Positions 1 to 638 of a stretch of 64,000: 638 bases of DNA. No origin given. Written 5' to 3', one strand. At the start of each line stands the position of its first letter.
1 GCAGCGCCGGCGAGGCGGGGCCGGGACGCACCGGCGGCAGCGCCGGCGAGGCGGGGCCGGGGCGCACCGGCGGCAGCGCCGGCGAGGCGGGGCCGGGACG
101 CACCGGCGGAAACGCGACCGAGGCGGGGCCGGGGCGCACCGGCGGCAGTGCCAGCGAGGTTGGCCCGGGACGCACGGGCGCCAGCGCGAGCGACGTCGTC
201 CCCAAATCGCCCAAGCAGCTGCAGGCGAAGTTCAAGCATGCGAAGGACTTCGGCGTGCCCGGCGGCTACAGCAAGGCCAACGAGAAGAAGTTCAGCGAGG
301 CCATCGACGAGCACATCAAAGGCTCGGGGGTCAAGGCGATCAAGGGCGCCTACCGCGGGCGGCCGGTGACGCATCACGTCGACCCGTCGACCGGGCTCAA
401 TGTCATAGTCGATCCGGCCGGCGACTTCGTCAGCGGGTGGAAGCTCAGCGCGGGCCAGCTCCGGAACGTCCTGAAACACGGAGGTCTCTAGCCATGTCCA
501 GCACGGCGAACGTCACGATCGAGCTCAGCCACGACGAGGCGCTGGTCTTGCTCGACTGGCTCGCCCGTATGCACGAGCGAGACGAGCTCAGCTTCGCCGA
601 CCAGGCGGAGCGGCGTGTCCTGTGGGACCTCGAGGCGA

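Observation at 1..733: Repeat-containing toxin C-terminal domain plus immunity-like ORF just upstream of the eCIS: a candidate payload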

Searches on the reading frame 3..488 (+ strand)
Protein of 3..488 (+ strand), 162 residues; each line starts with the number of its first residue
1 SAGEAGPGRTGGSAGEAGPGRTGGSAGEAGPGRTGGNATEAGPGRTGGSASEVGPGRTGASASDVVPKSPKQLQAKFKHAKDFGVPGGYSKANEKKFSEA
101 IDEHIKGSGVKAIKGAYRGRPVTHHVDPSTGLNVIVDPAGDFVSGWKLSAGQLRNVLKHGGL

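Call 6: search_protein_families(library=pfam, proteins=[window:3-488:+], max_evalue=1)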
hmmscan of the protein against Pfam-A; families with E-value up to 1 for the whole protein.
window:3-488:+ (162 aa): 1 family
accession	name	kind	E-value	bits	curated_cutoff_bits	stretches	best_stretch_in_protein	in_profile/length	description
PF11429.13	Colicin_D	-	2.2e-21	76.5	25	1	72-155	1-83/84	Colicin D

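Call 7: search_protein_families(library=ncbifam, proteins=[window:3-488:+], max_evalue=1)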
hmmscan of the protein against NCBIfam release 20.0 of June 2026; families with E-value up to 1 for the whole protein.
window:3-488:+ (162 aa): 0 families

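Call 15: search_solved_structures(query=window:3-488:+, max_evalue=1, show_alignments=3)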
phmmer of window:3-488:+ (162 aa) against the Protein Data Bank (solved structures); distinct sequences matched with E-value up to 1: 4.
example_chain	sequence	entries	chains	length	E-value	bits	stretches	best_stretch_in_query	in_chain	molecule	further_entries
1tfo_A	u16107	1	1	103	3.2e-10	43.8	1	69-150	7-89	Colicin D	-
1v74_A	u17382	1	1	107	3.3e-10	43.8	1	69-150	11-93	Colicin D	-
5znm_A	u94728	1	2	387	3.4e-09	40.5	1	69-150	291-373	Colicin-D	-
1tfk_A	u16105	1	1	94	4.6e-09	40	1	72-150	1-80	Colicin D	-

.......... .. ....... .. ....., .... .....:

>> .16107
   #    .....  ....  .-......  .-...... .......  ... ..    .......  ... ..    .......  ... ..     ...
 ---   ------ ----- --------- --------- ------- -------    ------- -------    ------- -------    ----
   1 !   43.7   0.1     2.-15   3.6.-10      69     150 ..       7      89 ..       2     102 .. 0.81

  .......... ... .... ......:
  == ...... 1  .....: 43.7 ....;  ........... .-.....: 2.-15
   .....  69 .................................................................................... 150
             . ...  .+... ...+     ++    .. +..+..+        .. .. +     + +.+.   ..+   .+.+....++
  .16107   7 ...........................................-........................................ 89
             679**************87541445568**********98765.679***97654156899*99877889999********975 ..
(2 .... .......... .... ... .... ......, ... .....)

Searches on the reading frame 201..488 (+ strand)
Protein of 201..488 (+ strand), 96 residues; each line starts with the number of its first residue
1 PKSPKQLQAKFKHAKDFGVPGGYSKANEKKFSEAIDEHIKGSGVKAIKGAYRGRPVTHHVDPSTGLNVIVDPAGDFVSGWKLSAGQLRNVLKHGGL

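Call 107: predict_structure(protein=window:201-488:+)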
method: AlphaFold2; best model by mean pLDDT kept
length: 96 residues; sequences in the alignment: 1
mean_pLDDT: 76.3   pTM: 0.63
mean pLDDT of the five models: 76.3, 64.2, 62.6, 58.8, 52.9
residues with pLDDT >= 90: 0; 70-90: 71; 50-70: 24; < 50: 1
segments of 3 or more residues with pLDDT < 50: none
pLDDT, mean of each block of 10 residues (from residue 1): 52 66 72 78 83 85 84 80 86 76
secondary structure, 60 per line:
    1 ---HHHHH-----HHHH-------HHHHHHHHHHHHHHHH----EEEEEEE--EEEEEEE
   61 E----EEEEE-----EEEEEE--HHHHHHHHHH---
elements in order: H4-8 H14-17 H25-40 E45-51 E54-61 E66-70 E76-81 H84-93

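Call 109: fold_search(model_id=the predicted structure, library=pdb)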
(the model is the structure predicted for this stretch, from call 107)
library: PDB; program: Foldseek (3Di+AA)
matches with E <= 10: 528; with E <= 0.001: 5
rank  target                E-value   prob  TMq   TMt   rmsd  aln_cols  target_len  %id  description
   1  1v74_A                5.7e-07  1.00  0.77  0.70   2.7       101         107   36  Structure of the E. coli colicin D bound to its immunity protein ImmD (released 2004-03-30)
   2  1tfo_A                7.8e-07  1.00  0.76  0.72   2.6       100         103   36  Ribonuclease from Escherichia coli complexed with its inhibitor protein (released 2005-03-01)
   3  1tfk_A                1.9e-06  1.00  0.70  0.71   3.2        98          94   31  Ribonuclease from Escherichia coli complexed with its inhibtor protein (released 2005-03-01)
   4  5znm_B                4.5e-06  1.00  0.76  0.23   2.8       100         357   37  Colicin D Central Domain and C-terminal tRNase domain (released 2018-08-29)
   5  5znm_A                5.4e-06  1.00  0.77  0.24   2.7        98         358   37  Colicin D Central Domain and C-terminal tRNase domain (released 2018-08-29)
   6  8ey4_A                1.3e-02  1.00  0.54  0.58   4.9        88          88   14  Contact-dependent growth inhibition toxin-immunity protein complex from E. coli O32:H37 (released 2023-11-08)
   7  8s4y_B                2.5e-01  0.30  0.30  0.17   9.1        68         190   18  Crystal structure of an APP-talin (F2F3) chimera (released 2024-10-16)
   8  6d7y_A                3.3e-01  0.82  0.49  0.51   3.3        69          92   16  1.75 Angstrom Resolution Crystal Structure of the Toxic C-Terminal Tip of CdiA from Pseudomonas aeruginosa in Complex  (released 2019-05-01)
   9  5i4r_E                3.7e-01  0.66  0.42  0.46   4.3        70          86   20  Contact-dependent inhibition system from Escherichia coli NC101 - ternary CdiA/CdiI/EF-Tu complex (trypsin-modified) (released 2017-06-28)
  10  2k00_MODEL_1_A        4.8e-01  0.44  0.30  0.31   3.0        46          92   15  Solution structure of the talin F3 in complex with layilin cytodomain (released 2008-09-09)
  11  2rd1_B                5.7e-01  0.15  0.22  0.30   5.0        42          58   14  X-Ray structure of the protein Q7CQI7. Northeast Structural Genomics Consortium target StR87A (released 2007-10-09)
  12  5xpz_A                7.4e-01  0.41  0.37  0.10   8.2        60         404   15  Structural basis of kindlin-mediated integrin recognition and activation (released 2017-07-26)
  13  4hgz_B                7.8e-01  0.11  0.23  0.12   8.2        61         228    6  Structure of the CcbJ Methyltransferase from Streptomyces caelestis (released 2013-10-30)
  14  9dkm_C                8.3e-01  0.47  0.33  0.10   2.9        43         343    9  CryoEM structures of yeast cytoplasmic dynein in the presence of ATP and Lis1. (released 2025-06-04)
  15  8vl4_MODEL_1_A        8.3e-01  0.14  0.30  0.29   9.7        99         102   10  Solution NMR Structure of de novo design protein 312 parent (released 2024-08-07)
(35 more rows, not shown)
